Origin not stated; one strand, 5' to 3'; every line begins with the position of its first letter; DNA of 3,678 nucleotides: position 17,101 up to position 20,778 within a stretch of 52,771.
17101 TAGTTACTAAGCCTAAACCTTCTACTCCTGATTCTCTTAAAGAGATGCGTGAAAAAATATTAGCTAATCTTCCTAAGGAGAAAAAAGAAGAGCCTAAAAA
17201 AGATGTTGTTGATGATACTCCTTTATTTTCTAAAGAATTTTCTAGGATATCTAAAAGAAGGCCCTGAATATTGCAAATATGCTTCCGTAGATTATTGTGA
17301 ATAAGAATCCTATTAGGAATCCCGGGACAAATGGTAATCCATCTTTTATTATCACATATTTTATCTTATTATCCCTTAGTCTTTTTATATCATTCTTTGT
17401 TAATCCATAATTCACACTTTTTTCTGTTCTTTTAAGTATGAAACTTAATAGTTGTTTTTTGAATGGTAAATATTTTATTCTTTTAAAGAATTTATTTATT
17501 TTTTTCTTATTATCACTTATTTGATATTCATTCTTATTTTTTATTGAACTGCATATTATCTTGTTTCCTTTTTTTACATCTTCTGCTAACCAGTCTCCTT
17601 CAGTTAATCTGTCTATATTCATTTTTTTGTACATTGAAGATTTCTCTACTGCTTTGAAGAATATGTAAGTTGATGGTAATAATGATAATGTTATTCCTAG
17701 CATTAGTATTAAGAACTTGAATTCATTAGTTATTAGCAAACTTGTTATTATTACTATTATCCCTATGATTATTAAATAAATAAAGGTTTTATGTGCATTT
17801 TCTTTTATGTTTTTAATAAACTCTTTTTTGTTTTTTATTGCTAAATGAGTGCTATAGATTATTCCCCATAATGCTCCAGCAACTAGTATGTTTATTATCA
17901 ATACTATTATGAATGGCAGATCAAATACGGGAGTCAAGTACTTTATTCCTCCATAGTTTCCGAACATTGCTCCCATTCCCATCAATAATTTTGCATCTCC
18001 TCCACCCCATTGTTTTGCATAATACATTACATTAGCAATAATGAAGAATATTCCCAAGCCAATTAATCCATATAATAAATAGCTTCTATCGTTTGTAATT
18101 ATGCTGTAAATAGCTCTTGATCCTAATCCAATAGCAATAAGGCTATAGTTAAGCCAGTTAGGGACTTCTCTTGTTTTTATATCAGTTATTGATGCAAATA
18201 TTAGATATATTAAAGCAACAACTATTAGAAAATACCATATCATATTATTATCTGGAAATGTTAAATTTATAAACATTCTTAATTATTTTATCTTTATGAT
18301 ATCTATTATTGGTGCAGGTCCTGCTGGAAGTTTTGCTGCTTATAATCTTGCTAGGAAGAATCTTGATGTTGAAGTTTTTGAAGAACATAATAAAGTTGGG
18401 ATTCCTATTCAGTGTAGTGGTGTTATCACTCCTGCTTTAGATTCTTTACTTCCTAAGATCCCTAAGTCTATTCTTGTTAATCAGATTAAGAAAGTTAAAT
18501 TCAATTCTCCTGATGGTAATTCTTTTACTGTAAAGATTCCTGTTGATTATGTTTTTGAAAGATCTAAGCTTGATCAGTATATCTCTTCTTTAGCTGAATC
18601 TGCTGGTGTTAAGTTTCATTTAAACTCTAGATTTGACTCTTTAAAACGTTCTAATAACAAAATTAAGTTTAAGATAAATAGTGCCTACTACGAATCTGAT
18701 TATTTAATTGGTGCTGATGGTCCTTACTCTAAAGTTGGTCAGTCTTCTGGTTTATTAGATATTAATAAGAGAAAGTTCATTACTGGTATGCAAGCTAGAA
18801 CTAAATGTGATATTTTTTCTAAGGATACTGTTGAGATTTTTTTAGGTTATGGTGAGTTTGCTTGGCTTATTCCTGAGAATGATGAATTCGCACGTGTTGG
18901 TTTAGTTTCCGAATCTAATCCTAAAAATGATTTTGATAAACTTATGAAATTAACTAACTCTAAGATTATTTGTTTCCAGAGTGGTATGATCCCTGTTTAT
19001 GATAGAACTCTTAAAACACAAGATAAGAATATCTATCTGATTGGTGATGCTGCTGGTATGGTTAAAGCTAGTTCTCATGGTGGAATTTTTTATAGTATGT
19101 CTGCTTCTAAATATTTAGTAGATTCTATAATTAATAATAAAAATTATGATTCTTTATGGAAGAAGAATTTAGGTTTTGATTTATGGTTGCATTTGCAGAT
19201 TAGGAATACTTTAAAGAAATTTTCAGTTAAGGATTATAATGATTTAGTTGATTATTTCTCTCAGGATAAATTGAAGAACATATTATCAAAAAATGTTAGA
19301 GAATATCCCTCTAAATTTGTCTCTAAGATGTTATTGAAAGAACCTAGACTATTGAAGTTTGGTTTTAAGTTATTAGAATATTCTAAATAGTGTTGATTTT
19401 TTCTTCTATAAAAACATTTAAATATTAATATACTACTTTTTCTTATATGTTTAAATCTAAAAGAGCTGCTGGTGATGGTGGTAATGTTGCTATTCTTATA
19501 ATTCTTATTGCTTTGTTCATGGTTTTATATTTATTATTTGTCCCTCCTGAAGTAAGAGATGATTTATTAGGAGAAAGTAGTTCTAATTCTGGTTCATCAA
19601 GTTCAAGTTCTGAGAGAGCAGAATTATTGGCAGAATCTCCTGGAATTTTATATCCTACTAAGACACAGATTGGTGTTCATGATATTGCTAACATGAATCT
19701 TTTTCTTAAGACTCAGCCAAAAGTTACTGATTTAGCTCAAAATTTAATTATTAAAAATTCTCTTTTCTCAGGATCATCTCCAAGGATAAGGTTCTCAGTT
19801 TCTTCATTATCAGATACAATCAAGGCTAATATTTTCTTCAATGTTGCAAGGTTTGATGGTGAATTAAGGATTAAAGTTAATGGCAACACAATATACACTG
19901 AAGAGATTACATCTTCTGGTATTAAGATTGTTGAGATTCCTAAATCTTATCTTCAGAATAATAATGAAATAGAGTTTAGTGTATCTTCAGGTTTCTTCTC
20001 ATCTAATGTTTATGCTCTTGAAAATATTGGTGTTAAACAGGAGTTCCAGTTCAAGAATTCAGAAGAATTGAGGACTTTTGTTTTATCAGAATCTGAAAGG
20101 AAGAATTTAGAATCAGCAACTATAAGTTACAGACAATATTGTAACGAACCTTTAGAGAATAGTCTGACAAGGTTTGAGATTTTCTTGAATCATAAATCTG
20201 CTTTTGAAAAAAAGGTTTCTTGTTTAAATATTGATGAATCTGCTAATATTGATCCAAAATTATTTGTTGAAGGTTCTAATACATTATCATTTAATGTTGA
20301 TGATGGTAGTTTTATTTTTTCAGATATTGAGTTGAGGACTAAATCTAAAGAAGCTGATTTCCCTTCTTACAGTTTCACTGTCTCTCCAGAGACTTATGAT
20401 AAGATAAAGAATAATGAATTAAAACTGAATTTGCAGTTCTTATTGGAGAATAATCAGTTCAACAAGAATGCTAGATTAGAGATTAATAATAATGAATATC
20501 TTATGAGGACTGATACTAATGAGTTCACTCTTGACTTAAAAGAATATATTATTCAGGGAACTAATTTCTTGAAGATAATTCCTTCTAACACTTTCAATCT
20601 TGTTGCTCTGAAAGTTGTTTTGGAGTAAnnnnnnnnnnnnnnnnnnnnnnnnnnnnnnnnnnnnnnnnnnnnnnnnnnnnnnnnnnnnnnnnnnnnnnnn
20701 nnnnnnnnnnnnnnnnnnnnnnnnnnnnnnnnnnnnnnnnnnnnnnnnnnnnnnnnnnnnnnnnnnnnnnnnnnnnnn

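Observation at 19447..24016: Four-gene cluster of anchored extracellular proteins, including three Cys-rich paralogues of an unrecognised family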

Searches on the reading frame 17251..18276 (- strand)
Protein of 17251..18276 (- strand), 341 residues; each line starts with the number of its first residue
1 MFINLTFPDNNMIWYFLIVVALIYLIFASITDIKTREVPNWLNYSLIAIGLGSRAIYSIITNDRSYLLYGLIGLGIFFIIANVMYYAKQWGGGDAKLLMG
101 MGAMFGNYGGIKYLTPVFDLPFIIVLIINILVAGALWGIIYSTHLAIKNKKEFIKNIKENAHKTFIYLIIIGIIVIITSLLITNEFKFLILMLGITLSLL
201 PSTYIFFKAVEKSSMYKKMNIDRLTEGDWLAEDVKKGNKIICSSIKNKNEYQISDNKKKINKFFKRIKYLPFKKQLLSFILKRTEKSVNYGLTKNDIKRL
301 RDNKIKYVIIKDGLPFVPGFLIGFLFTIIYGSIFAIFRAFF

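Call 3: search_protein_families(library=pfam, proteins=[window:17251-18276:-], max_evalue=1)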
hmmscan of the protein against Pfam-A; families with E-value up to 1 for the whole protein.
window:17251-18276:- (341 aa): 4 families
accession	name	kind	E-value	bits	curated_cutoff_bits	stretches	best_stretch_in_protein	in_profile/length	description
PF01478.23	Peptidase_A24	-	2.8e-15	57.1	26.5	1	20-137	2-102/104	Type IV leader peptidase family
PF06819.16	Arc_PepC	-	0.00079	20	23.4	1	205-302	14-97/110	Archaeal Peptidase A24 C-terminal Domain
PF06305.16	LapA_dom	-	0.15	12.4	28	0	111-155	8-51/64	Lipopolysaccharide assembly protein A domain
PF14023.12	Bestrophin-like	-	0.25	11.3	32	0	165-207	171-213/232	Bestrophin-like domain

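Call 4: search_protein_families(library=ncbifam, proteins=[window:17251-18276:-], max_evalue=1)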
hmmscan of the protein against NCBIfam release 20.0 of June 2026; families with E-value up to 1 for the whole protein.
window:17251-18276:- (341 aa): 1 family
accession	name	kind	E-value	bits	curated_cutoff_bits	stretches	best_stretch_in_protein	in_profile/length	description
NF040695.1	FlaK_Arch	equivalog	5.7e-15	55.5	330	1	19-170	4-153/230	preflagellin peptidase FlaK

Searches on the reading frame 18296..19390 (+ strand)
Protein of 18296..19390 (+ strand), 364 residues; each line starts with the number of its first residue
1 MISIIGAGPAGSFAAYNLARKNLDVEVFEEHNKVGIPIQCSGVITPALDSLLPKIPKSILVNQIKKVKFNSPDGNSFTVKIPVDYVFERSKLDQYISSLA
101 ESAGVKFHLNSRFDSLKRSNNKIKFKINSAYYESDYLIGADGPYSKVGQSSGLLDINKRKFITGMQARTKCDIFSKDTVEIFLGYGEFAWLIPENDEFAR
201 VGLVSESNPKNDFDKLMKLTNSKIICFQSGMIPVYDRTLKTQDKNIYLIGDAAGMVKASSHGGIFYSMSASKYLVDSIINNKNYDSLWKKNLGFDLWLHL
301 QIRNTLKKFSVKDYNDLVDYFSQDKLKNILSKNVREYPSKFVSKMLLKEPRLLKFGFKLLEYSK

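Call 3: search_protein_families(library=pfam, proteins=[window:18296-19390:+], max_evalue=1)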
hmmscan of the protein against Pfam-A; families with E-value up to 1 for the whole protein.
window:18296-19390:+ (364 aa): 16 families
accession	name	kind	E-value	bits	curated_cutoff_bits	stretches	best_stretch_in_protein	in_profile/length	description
PF07992.20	Pyr_redox_2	-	5.8e-10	39.5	26.1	2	3-34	4-36/291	Pyridine nucleotide-disulphide oxidoreductase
PF03486.20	HI0933_like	-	1.5e-08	34.8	50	1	3-42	4-43/244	HI0933-like protein Rossmann domain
PF13450.12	NAD_binding_8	-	5.9e-08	33.3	21.9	1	4-35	1-32/68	NAD(P)-binding Rossmann-like domain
PF01494.25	FAD_binding_3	-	1.6e-07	31.3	22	2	87-154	97-170/349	FAD binding domain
PF01266.30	DAO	-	1.7e-07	31.5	27.9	1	3-35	3-35/353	FAD dependent oxidoreductase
PF13738.12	Pyr_redox_3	-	4.1e-06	26.7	30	2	69-146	55-137/305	Pyridine nucleotide-disulphide oxidoreductase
PF12831.13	FAD_oxidored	-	0.00013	21.8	27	1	3-124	3-122/416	FAD dependent oxidoreductase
PF04820.20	Trp_halogenase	-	0.00022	20.7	21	0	2-30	2-34/458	Tryptophan halogenase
PF01134.28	GIDA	-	0.00028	20.5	22.1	1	2-44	2-44/391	Glucose inhibited division protein A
PF00070.33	Pyr_redox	-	0.00069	20.5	22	1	3-35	3-35/82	Pyridine nucleotide-disulphide oxidoreductase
PF01593.30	Amino_oxidase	-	0.00093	19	19.8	1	92-138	203-251/443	Flavin containing amine oxidoreductase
PF01946.23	Thi4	-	0.001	18.8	26.2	1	2-36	20-55/235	Thi4 family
PF05834.18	Lycopene_cycl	-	0.0035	16.9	23.4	0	219-280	230-292/380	Lycopene cyclase protein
PF00890.30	FAD_binding_2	-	0.0085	15.8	20.4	1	4-42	4-42/414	FAD binding domain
PF13454.12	NAD_binding_9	-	0.062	13.7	21.8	1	4-34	2-36/155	FAD-NAD(P)-binding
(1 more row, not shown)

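Call 4: search_protein_families(library=ncbifam, proteins=[window:18296-19390:+], max_evalue=1)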
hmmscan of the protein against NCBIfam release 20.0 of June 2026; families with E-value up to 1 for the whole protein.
window:18296-19390:+ (364 aa): 114 families (the best 25 are shown)
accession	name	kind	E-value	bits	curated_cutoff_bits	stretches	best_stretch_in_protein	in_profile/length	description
TIGR02032.1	GG-red-SF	subfamily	1.2e-49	169.6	158.8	1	4-273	5-292/297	geranylgeranyl reductase family protein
TIGR02023.1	BchP-ChlP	subfamily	3.1e-29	102.2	343.3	1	2-281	3-301/388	geranylgeranyl diphosphate reductase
NF041160.1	DGGPL_Thplmales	equivalog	4.6e-17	62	780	1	3-329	7-363/396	digeranylgeranylglycerophospholipid reductase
NF008519.0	PRK11445.1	equivalog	1e-16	61.2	303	1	2-284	6-306/355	FAD-binding protein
NF041080.1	DGGGPL_reductase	equivalog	1.1e-14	54.2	580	2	3-122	5-127/447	digeranylgeranylglycerophospholipid reductase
TIGR02028.1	ChlP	equivalog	1.2e-11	44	505.3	1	2-285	3-311/398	geranylgeranyl reductase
TIGR00275.1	TIGR00275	subfamily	2.5e-11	43.1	183.8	2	3-42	2-41/401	aminoacetone oxidase family FAD-binding enzyme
NF041385.1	Dggglyphlred_Halo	equivalog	6.4e-10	38.1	700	1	4-166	9-173/405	digeranylgeranylglycerophospholipid reductase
TIGR01984.1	UbiH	equivalog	1.6e-09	37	392.2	2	84-223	99-238/382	2-octaprenyl-6-methoxyphenyl hydroxylase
NF007450.0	PRK10015.1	subfamily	4.1e-09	35.6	466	1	4-157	10-176/429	FAD-dependent oxidoreductase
NF049967.1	QhpG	equivalog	4.7e-09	35.6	240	1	2-142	1-139/423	flavin-dependent monooxygenase QhpG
NF005313.0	PRK06847.1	subfamily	6.4e-09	35.2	372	1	2-166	7-182/375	hypothetical protein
TIGR01988.1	Ubi-OHases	subfamily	3.1e-08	32.9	224.65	2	80-219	97-236/387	ubiquinone biosynthesis hydroxylase, UbiH/UbiF/VisC/COQ6 family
NF005243.0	PRK06753.1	equivalog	7e-08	31.7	365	1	2-150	3-157/374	hypothetical protein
TIGR03315.1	Se_ygfK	equivalog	8e-07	26.9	835.3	1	2-35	540-573/1012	putative selenate reductase subunit YgfK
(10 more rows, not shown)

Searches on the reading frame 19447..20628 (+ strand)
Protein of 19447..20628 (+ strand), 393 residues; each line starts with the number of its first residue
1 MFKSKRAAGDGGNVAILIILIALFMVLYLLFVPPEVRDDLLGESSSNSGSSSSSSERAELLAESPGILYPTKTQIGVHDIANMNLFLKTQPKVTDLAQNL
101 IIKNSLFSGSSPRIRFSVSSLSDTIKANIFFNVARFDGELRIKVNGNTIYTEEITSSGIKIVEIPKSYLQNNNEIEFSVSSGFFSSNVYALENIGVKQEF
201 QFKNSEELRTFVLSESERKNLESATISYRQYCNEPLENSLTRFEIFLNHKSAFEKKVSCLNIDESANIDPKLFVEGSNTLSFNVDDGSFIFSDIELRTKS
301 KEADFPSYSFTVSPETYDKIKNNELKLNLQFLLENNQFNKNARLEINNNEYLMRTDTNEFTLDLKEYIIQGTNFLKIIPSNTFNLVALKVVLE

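Call 3: search_protein_families(library=pfam, proteins=[window:19447-20628:+], max_evalue=1)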
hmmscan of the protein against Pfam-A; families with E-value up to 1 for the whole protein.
window:19447-20628:+ (393 aa): 1 family
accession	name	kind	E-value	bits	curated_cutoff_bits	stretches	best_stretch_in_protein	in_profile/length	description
PF03170.19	BcsB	-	0.1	11.4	21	0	188-285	5-105/606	Bacterial cellulose synthase subunit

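Call 4: search_protein_families(library=ncbifam, proteins=[window:19447-20628:+], max_evalue=1)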
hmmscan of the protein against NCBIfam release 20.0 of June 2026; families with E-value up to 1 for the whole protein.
window:19447-20628:+ (393 aa): 1 family
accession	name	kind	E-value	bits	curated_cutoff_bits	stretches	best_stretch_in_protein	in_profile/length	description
NF052634.1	Riean_0653_fam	subfamily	0.62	10.9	57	1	258-358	16-115/176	Riean_0653 family protein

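Call 34: search_solved_structures(query=A3, max_evalue=1)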
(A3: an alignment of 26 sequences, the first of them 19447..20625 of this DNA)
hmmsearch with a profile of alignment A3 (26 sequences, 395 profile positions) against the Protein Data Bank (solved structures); distinct sequences matched with E-value up to 1: 0.

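Call 37: search_protein_families(library=pfam, alignment_id=A3, max_evalue=0.1)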
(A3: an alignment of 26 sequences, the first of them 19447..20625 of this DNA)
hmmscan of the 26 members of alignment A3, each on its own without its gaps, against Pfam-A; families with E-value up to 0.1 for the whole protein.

A. member 1, window:19447-20625:+ (393 aa): 0 families

B. families by the number of members that match (of 26 scanned): 13 families
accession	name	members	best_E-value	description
PF03170.19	BcsB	10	1.2e-07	Bacterial cellulose synthase subunit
PF14683.12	CBM-like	8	0.00019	Polysaccharide lyase family 4, domain III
PF02837.24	Glyco_hydro_2_N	3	0.013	Glycosyl hydrolases family 2, sugar binding domain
PF07325.16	Curto_V2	2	0.017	Curtovirus V2 protein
PF20620.4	DUF6805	1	0.012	Family of unknown function (DUF6805)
PF17200.10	sCache_2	1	0.045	Single Cache domain 2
PF11542.14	Mdv1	1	0.062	Mitochondrial division protein 1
PF21377.3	MurD_N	1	0.063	MurD N-terminal domain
PF22666.2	Glyco_hydro_2_N2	1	0.077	Glycosyl hydrolase 2 galactose-binding domain-like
PF18040.7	BPA_C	1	0.08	beta porphyranase A C-terminal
PF04571.19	Lipin_N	1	0.083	lipin, N-terminal conserved region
PF11618.14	C2-C2_1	1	0.09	First C2 domain of RPGR-interacting protein 1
PF24798.1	Ig-CFAP74_4th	1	0.097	CFAP74 forth Ig-like domain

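Call 100: search_protein_families(library=phrogs, proteins=[window:19447-20628:+], max_evalue=0.01)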
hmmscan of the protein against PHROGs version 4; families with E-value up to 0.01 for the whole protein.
window:19447-20628:+ (393 aa): 0 families

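Call 102: find_related_loci(query=A7, collection=metagenome_contigs, flank=7000)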
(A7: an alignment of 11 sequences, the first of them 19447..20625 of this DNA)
Query A7 (393 aa) in metagenome_contigs; peptide patterns used: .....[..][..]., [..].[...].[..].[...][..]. (x = any residue, [..] = any of these).
381 stretches matched a pattern; 24 encode a relative of the query (tblastn E <= 1e-3); 24 distinct loci.
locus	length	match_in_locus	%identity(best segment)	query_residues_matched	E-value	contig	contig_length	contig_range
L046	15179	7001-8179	89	1-393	0e+0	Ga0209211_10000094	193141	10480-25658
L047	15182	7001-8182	58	1-393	4e-158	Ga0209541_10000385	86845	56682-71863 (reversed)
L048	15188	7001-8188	49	1-393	3e-125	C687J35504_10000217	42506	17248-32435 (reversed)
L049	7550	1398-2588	46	1-393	1e-114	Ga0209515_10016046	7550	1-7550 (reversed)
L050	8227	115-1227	45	23-393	2e-113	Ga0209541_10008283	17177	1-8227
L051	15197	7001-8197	43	1-393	8e-109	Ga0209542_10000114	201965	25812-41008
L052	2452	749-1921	38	6-392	2e-84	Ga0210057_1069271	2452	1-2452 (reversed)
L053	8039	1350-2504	36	5-393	8e-71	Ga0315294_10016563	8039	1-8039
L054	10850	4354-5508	36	5-393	2e-70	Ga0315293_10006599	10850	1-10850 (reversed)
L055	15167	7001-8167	36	5-392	1e-69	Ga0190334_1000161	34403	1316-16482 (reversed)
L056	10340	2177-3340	33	1-393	4e-68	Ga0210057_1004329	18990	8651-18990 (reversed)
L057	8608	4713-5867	33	1-393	4e-67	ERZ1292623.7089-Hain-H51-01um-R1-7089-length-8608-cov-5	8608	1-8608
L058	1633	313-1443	34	5-385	3e-70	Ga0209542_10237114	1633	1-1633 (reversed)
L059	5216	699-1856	34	5-393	8e-66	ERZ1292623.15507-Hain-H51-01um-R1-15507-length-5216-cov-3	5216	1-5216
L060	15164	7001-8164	34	2-390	5e-66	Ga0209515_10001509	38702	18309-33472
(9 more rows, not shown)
